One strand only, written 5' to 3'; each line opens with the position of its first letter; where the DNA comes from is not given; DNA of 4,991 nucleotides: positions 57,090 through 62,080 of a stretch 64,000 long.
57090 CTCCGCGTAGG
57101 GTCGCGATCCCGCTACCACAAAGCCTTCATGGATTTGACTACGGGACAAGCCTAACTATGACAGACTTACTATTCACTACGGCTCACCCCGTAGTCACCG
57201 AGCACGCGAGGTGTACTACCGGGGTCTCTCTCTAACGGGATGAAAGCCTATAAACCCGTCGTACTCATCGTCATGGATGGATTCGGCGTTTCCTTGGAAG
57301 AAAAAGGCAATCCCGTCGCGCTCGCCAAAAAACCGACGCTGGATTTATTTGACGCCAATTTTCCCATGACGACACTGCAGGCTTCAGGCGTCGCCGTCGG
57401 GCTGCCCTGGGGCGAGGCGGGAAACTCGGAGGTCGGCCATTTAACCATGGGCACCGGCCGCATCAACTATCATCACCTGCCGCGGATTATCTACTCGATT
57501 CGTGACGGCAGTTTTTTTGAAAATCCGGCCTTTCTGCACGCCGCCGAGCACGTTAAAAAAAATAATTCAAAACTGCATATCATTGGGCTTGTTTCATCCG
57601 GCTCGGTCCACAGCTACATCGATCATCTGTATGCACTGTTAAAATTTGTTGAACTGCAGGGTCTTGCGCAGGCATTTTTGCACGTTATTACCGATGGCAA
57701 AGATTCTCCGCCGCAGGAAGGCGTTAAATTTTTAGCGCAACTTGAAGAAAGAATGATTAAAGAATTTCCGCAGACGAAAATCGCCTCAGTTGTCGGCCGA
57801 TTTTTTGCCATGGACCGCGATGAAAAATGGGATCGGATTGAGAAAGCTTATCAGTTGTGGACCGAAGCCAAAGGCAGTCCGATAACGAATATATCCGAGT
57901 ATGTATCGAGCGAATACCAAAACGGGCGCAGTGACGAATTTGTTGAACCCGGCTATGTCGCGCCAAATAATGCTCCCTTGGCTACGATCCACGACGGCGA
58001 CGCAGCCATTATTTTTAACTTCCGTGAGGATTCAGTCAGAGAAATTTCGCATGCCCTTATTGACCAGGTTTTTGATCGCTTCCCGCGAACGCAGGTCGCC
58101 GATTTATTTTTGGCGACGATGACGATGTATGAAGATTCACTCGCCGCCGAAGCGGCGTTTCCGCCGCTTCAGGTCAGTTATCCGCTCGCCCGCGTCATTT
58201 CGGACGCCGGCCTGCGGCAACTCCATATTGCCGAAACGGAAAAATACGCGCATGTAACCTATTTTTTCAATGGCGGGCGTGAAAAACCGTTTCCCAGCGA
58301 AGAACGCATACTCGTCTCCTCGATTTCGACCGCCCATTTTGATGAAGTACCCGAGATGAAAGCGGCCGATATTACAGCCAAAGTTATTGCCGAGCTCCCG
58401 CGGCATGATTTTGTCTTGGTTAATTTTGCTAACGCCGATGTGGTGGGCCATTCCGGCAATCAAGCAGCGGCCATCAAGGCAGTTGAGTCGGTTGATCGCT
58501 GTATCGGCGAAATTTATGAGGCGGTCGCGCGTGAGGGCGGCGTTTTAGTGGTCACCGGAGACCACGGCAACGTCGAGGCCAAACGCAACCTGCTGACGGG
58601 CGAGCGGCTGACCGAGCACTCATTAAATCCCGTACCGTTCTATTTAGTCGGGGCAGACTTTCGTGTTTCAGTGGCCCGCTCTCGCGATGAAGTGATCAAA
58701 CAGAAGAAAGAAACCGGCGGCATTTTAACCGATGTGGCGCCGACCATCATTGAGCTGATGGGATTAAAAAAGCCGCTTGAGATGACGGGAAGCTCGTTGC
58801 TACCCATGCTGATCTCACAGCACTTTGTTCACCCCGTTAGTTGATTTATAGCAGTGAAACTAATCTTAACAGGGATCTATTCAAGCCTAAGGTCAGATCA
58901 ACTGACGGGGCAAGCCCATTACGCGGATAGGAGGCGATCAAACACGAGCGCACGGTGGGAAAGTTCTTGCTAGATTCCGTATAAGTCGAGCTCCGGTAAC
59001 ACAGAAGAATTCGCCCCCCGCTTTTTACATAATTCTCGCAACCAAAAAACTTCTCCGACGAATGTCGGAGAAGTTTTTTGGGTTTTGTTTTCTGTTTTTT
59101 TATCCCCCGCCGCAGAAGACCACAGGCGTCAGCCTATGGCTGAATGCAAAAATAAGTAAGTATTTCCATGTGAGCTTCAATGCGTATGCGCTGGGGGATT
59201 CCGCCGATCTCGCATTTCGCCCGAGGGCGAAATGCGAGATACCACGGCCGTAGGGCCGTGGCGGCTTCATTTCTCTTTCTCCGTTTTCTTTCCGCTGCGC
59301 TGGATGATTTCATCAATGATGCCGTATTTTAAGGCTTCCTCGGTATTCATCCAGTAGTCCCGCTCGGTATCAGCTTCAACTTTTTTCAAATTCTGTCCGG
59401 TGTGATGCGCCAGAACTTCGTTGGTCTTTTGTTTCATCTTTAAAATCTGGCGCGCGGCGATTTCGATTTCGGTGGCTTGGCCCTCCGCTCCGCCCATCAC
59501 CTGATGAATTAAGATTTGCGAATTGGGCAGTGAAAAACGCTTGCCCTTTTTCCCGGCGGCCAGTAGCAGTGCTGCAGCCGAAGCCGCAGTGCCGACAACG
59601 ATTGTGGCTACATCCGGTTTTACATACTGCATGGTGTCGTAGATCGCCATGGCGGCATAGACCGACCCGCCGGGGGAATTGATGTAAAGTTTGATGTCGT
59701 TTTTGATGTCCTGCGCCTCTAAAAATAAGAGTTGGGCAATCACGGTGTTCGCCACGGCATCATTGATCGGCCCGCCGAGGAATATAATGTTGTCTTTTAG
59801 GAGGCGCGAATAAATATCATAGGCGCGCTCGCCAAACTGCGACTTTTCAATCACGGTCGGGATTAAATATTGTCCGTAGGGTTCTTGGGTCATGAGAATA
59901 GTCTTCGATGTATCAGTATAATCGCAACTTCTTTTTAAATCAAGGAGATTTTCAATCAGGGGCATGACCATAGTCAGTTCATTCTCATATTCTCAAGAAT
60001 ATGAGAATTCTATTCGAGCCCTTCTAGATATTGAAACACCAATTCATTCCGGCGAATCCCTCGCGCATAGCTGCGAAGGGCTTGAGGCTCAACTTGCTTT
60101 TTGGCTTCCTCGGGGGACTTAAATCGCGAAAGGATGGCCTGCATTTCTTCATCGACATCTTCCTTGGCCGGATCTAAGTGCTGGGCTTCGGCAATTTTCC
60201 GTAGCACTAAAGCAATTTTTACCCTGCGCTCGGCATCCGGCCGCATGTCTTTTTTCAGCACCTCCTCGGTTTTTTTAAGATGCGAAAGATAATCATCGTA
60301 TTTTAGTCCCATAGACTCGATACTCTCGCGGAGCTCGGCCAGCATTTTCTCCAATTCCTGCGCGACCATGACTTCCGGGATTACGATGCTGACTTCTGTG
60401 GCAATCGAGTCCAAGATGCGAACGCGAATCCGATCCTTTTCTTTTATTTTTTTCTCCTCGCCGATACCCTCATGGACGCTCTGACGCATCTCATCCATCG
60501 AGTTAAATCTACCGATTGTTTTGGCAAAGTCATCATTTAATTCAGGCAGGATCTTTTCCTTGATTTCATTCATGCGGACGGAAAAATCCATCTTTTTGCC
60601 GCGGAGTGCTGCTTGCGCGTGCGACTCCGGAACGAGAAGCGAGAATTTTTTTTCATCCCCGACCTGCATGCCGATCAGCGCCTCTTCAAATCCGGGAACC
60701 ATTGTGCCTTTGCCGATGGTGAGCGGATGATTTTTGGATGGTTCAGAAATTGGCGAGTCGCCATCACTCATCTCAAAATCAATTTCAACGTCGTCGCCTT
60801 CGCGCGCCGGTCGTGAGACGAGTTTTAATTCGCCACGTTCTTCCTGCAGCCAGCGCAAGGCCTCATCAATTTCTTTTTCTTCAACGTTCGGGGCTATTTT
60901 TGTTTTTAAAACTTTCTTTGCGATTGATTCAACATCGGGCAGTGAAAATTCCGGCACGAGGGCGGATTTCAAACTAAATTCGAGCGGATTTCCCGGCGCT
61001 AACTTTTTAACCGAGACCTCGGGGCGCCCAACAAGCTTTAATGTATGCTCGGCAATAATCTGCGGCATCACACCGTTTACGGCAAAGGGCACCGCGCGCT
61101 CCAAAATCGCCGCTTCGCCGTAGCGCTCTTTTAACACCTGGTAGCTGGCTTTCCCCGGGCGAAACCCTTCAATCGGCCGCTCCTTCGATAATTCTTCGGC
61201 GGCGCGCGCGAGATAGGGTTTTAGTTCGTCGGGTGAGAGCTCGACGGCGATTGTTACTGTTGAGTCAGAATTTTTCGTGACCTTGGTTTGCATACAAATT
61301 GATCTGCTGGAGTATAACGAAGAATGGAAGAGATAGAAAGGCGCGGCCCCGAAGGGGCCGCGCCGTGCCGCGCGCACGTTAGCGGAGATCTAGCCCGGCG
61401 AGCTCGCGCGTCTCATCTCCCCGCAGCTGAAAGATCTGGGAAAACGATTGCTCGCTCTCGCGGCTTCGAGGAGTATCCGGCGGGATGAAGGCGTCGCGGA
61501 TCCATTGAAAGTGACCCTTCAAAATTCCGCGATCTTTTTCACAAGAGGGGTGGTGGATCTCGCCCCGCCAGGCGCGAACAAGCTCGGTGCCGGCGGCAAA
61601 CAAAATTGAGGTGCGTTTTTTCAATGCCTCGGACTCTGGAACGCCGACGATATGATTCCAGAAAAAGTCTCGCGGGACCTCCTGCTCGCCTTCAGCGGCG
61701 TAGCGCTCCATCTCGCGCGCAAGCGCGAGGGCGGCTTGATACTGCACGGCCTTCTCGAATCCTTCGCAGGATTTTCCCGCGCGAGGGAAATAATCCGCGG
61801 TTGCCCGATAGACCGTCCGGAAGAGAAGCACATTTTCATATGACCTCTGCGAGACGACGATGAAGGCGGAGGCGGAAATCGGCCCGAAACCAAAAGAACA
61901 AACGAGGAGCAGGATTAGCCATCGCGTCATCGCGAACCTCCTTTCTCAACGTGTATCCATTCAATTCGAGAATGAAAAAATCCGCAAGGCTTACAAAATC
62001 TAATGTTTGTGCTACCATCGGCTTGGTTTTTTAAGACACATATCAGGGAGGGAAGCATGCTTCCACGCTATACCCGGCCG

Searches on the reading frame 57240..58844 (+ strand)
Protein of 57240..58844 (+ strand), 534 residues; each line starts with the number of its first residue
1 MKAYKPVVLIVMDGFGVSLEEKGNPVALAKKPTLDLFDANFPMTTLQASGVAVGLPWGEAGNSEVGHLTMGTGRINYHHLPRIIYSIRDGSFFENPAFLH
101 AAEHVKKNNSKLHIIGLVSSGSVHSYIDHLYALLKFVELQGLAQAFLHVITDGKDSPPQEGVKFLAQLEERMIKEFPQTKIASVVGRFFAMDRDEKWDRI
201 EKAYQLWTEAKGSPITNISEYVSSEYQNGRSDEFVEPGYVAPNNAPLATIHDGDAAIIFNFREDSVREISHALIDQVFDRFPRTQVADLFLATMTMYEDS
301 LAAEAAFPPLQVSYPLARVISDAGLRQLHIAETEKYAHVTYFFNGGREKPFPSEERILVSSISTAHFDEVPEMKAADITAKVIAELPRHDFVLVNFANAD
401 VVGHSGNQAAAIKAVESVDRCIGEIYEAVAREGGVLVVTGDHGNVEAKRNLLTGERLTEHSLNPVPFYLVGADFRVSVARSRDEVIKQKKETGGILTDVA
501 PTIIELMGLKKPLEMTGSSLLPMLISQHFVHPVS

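Call 6: search_protein_families(library=pfam, proteins=[window:57240-58844:+], max_evalue=0.001)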
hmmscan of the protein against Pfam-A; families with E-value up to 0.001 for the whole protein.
window:57240-58844:+ (534 aa): 3 families
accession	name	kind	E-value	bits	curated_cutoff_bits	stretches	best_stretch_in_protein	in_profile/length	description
PF06415.18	iPGM_N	-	8.2e-70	235.1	27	1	86-298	4-216/217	BPG-independent PGAM N-terminus (iPGM_N)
PF01676.23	Metalloenzyme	-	1.3e-69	234.9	24.3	1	5-511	1-252/252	Metalloenzyme superfamily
PF01663.27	Phosphodiest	-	3e-08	34.1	23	1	378-449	157-228/342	Type I phosphodiesterase / nucleotide pyrophosphatase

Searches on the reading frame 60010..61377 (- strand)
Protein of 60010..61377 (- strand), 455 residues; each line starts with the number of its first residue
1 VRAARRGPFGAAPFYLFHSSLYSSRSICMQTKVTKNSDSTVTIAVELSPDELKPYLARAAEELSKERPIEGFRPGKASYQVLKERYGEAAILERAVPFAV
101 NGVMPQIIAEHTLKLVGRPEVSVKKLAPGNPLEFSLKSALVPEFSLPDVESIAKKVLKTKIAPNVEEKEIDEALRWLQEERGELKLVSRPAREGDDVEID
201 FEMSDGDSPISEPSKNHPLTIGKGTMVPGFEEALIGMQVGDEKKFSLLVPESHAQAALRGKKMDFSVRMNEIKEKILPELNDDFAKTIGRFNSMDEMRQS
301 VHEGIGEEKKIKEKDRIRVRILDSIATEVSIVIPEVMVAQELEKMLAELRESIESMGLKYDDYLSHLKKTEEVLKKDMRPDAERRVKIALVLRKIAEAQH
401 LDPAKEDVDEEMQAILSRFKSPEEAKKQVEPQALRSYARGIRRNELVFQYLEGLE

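Call 6: search_protein_families(library=pfam, proteins=[window:60010-61377:-], max_evalue=0.001)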
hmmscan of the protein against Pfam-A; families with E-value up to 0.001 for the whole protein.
window:60010-61377:- (455 aa): 3 families
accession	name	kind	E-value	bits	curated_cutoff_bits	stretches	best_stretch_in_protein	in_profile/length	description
PF05697.18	Trigger_N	-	1.8e-28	100.1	22.2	1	29-174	1-141/144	Bacterial trigger factor protein (TF)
PF05698.19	Trigger_C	-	4.7e-27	95.5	22.7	1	293-451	1-160/162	Bacterial trigger factor protein (TF) C-terminus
PF00254.34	FKBP_C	-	1e-07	32.6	21.1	1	189-260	3-78/94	FKBP-type peptidyl-prolyl cis-trans isomerase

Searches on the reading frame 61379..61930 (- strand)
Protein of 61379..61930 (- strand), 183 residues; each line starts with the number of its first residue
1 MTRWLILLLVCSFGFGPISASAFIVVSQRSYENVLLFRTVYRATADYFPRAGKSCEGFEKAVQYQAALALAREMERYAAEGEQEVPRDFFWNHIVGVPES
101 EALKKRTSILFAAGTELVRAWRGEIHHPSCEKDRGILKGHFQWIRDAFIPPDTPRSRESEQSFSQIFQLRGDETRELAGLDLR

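Call 74: find_encoding_contigs(protein=window:61379-61930:-, flank=10000, max_places=1)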
Protein window:61379-61930:- (183 aa): 2 contigs read that carry it; 1 place shown.
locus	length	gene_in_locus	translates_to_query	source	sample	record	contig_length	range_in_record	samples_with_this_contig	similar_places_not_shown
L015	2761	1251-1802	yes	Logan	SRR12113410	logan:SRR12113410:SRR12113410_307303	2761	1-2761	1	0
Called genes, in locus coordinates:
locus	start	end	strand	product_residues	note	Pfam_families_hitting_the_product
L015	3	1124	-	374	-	?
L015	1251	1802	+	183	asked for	-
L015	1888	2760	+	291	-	?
